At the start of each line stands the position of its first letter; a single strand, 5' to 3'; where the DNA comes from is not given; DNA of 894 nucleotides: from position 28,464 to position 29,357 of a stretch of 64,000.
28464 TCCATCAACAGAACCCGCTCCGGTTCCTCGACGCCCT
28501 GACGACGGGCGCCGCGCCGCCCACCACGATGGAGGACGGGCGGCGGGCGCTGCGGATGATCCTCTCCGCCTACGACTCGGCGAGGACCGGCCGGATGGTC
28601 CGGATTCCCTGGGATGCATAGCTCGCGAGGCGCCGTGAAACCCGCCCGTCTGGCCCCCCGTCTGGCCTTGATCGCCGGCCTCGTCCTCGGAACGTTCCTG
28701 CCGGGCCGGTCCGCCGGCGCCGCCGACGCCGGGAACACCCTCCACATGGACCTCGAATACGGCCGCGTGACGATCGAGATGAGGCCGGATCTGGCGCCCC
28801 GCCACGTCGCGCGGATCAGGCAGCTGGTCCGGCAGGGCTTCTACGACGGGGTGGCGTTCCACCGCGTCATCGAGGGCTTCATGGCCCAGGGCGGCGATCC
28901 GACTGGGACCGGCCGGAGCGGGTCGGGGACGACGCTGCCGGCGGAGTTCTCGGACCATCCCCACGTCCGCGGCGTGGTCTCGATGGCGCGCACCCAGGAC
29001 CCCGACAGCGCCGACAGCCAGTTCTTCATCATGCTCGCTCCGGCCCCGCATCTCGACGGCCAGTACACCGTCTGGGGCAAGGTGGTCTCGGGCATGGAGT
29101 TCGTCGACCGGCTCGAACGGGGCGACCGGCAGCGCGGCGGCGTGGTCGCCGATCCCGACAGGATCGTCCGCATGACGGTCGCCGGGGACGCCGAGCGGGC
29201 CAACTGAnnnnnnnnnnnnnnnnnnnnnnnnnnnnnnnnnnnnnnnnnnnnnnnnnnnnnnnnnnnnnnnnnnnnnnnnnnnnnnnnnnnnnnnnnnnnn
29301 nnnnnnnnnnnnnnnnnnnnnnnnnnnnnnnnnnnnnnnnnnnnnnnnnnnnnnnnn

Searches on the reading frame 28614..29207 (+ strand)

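Call 38: search_protein_families(library=pfam, proteins=[window:28614-29207:+])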
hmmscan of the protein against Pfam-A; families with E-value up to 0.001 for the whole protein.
window:28614-29207:+ (197 aa): 1 family
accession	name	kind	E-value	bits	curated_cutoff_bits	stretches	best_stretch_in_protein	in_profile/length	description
PF00160.26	Pro_isomerase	-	1.1e-46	159.4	21.7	1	44-189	3-159/159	Cyclophilin type peptidyl-prolyl cis-trans isomerase/CLD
